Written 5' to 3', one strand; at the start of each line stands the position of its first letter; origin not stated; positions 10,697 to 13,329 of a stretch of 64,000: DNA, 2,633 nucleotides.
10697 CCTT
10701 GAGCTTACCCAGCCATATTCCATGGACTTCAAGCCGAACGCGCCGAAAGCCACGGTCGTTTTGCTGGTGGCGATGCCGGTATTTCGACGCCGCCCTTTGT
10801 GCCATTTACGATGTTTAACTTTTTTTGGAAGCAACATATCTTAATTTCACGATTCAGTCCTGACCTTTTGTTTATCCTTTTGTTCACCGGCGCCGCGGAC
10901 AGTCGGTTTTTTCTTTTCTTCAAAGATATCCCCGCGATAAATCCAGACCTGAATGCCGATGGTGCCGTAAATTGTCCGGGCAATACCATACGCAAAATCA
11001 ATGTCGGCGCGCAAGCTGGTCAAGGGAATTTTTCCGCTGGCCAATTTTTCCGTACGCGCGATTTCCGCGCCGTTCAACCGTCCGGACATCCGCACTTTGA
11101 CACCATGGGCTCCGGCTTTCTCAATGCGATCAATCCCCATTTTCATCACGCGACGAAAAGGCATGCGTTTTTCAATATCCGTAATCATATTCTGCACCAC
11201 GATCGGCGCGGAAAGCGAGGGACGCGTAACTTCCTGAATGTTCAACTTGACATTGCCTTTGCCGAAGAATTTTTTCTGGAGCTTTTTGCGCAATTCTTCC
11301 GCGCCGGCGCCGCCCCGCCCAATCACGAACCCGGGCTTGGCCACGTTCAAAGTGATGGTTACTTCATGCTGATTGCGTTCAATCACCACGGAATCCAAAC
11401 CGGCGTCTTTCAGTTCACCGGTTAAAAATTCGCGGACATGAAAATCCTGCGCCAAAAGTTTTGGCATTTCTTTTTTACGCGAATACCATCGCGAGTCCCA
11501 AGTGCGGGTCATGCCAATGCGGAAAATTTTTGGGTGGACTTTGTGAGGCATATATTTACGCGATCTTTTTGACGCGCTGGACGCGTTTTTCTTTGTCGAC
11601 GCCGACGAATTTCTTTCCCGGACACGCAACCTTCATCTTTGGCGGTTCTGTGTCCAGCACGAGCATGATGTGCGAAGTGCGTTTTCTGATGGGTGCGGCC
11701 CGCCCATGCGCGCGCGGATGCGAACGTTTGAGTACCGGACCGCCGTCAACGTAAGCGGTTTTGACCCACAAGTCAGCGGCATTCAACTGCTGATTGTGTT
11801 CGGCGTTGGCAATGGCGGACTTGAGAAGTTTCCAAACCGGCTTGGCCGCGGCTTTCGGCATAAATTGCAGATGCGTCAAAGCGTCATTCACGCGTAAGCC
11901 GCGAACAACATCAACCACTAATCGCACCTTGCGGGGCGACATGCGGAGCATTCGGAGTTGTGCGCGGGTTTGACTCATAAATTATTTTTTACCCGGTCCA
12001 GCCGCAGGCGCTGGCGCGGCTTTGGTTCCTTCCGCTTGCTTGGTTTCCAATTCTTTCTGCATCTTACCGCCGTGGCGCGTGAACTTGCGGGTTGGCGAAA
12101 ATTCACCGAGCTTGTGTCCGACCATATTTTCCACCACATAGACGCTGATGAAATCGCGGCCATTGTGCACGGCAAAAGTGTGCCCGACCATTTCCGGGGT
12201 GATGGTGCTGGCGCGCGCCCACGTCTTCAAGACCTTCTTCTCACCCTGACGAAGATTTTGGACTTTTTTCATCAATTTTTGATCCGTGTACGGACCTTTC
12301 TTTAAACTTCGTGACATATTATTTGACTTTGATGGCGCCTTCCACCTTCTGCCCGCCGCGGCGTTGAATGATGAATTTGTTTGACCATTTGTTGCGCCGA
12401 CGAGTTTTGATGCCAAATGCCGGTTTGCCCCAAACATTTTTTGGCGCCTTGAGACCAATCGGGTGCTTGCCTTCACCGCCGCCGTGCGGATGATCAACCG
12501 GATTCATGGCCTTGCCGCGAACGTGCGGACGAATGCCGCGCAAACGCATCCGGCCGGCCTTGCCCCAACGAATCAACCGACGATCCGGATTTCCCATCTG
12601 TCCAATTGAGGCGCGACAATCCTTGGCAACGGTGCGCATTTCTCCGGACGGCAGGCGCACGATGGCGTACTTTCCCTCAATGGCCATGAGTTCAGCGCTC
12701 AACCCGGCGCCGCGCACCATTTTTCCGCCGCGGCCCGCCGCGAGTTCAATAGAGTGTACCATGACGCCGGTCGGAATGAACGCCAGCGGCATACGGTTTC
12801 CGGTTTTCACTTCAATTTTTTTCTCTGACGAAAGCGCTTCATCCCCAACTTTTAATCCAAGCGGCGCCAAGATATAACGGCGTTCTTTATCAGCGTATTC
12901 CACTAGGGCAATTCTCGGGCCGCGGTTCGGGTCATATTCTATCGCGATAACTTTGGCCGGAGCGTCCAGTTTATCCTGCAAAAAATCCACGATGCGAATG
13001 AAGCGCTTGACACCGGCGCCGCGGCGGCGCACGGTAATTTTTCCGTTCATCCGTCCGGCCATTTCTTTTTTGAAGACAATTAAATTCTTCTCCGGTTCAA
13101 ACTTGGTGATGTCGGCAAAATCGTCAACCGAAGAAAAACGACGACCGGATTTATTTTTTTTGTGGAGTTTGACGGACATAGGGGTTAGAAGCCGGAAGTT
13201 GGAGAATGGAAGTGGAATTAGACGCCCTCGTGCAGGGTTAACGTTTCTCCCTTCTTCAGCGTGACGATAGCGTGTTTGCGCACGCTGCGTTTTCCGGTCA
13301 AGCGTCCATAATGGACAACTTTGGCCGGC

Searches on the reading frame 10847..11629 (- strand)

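Call 45: search_protein_families(library=pfam, proteins=[window:10847-11629:-], max_evalue=0.01)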
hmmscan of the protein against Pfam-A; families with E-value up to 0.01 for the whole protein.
window:10847-11629:- (260 aa): 3 families
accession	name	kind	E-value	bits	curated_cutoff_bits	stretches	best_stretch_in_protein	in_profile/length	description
PF00189.25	Ribosomal_S3_C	-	5.6e-30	104.2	34.1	1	151-230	4-83/83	Ribosomal protein S3, C-terminal domain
PF07650.23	KH_2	-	1.9e-17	63.3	22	1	65-138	2-77/78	KH domain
PF14955.12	MRP-S24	-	0.0055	17.1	26.7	1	32-94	22-87/135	Mitochondrial ribosome subunit S24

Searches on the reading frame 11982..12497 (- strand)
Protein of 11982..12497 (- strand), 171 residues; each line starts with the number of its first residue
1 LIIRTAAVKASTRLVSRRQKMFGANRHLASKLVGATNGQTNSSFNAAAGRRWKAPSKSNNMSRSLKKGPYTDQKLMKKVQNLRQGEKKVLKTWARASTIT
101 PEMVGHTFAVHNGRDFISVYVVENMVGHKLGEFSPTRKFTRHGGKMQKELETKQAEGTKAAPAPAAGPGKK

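Call 45: search_protein_families(library=pfam, proteins=[window:11982-12497:-], max_evalue=0.01)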
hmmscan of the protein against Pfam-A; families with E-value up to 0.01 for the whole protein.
window:11982-12497:- (171 aa): 1 family
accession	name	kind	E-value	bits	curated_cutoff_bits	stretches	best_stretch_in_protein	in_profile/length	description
PF00203.26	Ribosomal_S19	-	1.9e-36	124.2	27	1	63-142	1-81/81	Ribosomal protein S19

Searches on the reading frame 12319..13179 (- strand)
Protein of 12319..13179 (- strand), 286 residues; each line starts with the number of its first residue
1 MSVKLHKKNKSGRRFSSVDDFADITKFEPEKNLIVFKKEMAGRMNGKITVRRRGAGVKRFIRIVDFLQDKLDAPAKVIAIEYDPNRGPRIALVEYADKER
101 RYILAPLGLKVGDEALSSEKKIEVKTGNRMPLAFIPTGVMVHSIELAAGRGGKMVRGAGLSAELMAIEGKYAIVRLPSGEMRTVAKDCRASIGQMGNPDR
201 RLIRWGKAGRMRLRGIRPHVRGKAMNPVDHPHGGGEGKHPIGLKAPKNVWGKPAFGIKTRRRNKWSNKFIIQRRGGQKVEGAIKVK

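Call 45: search_protein_families(library=pfam, proteins=[window:12319-13179:-], max_evalue=0.01)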
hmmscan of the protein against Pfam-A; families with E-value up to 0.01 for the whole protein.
window:12319-13179:- (286 aa): 3 families
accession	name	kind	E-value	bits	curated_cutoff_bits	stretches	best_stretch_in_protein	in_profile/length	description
PF03947.24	Ribosomal_L2_C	-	2.6e-47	160.4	33.7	1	125-251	1-126/126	Ribosomal Proteins L2, C-terminal domain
PF00181.30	Ribosomal_L2_N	-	5.6e-25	87.6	23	1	42-115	1-75/77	Ribosomal Proteins L2, RNA binding N-terminal domain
PF12791.13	RsgI_N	-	0.0016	18.7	25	1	165-194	7-35/40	Anti-sigma factor N-terminus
